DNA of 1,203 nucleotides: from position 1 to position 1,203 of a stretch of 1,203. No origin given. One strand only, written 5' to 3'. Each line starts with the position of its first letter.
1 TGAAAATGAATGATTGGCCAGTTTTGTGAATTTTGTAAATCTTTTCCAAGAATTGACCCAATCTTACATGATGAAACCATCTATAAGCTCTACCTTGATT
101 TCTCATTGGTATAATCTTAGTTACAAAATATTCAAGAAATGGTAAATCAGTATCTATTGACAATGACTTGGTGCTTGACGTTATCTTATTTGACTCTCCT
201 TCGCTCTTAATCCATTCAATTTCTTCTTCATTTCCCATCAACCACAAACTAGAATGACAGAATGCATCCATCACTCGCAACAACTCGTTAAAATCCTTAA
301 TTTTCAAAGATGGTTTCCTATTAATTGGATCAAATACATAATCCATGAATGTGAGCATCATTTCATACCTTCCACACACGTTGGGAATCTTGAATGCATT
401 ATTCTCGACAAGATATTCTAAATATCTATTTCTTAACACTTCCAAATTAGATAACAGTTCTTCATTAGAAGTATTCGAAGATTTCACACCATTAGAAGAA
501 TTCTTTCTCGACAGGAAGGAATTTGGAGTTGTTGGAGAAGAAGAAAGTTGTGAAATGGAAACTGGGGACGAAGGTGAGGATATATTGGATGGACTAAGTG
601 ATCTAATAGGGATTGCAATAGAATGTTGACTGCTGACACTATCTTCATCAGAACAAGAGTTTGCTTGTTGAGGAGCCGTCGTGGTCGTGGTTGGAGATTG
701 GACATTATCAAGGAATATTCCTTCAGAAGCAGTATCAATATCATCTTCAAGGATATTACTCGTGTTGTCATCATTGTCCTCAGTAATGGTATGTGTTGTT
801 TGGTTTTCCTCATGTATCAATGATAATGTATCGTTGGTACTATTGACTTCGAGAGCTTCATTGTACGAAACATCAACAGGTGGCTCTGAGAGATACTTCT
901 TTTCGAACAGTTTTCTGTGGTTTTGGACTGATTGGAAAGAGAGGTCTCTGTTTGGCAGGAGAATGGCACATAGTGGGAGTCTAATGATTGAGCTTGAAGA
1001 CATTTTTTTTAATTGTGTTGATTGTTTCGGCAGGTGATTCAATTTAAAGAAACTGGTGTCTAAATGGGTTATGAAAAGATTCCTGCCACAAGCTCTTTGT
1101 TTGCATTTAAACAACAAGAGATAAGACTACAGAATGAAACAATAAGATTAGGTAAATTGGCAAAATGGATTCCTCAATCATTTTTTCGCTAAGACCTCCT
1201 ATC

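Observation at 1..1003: The real gene here is a long minus-strand ORF absent from the supplied ORF track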

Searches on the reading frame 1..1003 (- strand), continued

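Call 50: fold_search(model_id=the predicted structure, library=pdb)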
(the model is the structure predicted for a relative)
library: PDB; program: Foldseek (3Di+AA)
matches with E <= 10: 172; with E <= 0.001: 0
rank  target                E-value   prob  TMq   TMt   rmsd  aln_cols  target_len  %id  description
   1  6ser                  1.4e-01  0.25  0.15  0.25  14.8       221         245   12  Crystal structure of human STARD10 (released 2020-08-26)
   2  5brl_A                1.9e-01  0.18  0.12  0.21  12.2       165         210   15  Crystal Structure of L124D STARD4 (released 2015-07-22)
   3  3p0l_A                3.0e-01  0.16  0.14  0.25  12.4       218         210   12  Human steroidogenic acute regulatory protein (released 2010-11-24)
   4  7ob9_A                3.2e-01  0.03  0.08  0.04  32.4       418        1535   12  Cryo-EM structure of human RNA Polymerase I in elongation state (released 2021-12-08)
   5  3p0l_B                4.4e-01  0.14  0.14  0.25  12.5       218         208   12  Human steroidogenic acute regulatory protein (released 2010-11-24)
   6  1jss_A                4.4e-01  0.12  0.14  0.24  12.4       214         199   16  Crystal structure of the Mus musculus cholesterol-regulated START protein 4 (StarD4). (released 2002-04-10)
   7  3p0l_C                4.7e-01  0.13  0.14  0.25  12.2       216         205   12  Human steroidogenic acute regulatory protein (released 2010-11-24)
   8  2e3o                  5.8e-01  0.08  0.12  0.21  13.8       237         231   11  Crystal structure of CERT START domain in complex with C16-ceramide (P212121) (released 2007-12-18)
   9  6hjl_C                8.4e-01  0.12  0.08  0.31  14.8       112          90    7  Affimer:BclxL (released 2020-03-18)
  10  2e3r_B                8.4e-01  0.08  0.13  0.23  12.8       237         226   11  Crystal structure of CERT START domain in complex with C18-ceramide (P1) (released 2007-12-18)
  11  2gtl_N                8.4e-01  0.02  0.07  0.11  22.4       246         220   14  Lumbricus Erythrocruorin at 3.5A resolution (released 2006-07-18)
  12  7zlx_G                9.4e-01  0.09  0.10  0.26   9.5       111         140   12  Crystal Structure of the TSG101-UEV domain:space group P21 (released 2022-06-22)
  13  6j81                  9.9e-01  0.08  0.13  0.23  14.1       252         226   12  Crystal structure of CERT START domain in complex with compound E14 (released 2019-02-27)
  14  2r55_A                1.1e+00  0.08  0.13  0.24  12.6       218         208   12  Human StAR-related lipid transfer protein 5 (released 2007-09-18)
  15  8tzl_E                1.1e+00  0.02  0.09  0.11  28.2       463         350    9  Cryo-EM structure of Vibrio cholerae FtsE/FtsX/EnvC complex, full-length (released 2023-12-20)
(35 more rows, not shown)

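Call 70: find_encoding_contigs(protein=P0007, flank=5000, max_places=3)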
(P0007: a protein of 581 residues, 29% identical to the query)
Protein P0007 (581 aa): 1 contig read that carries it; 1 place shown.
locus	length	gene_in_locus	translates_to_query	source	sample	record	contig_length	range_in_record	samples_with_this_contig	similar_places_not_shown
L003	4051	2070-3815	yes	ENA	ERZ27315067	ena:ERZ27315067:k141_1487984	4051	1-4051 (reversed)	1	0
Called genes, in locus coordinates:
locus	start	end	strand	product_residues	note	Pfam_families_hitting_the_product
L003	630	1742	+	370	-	PF05721:PhyH (weak)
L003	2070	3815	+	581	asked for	-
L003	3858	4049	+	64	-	?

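Call 71: find_encoding_contigs(protein=P0004, flank=5000, max_places=3)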
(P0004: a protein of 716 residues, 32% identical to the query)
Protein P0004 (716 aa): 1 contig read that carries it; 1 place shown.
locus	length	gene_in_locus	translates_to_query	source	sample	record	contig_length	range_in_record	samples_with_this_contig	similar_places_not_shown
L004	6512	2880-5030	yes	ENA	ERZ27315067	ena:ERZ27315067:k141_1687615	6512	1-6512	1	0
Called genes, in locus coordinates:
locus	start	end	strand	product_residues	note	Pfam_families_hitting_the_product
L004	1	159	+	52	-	?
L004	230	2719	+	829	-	PF13639:zf-RING_2, PF23098:Beta-prop_NOL10_N (weak), PF23419:WD40_RFWD3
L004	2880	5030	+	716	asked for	-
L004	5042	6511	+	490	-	?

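Call 72: find_encoding_contigs(protein=P0005, flank=5000, max_places=3)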
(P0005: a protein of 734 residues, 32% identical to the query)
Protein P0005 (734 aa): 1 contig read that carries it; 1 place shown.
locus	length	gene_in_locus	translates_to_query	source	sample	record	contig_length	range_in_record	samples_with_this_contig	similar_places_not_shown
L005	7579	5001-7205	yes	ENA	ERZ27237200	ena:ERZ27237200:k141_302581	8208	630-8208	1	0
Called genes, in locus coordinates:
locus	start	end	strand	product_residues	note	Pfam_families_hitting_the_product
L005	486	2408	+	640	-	-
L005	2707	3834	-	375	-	PF08442:ATP-grasp_2, PF24948:Citrate_synth_N, PF00549:Ligase_CoA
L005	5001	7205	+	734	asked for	-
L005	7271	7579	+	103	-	?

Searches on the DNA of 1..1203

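Call 40: search_rna_families(source=window, threshold=evalue, max_evalue=1)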
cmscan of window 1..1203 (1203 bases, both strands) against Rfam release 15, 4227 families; matches with E-value up to 1: 0.
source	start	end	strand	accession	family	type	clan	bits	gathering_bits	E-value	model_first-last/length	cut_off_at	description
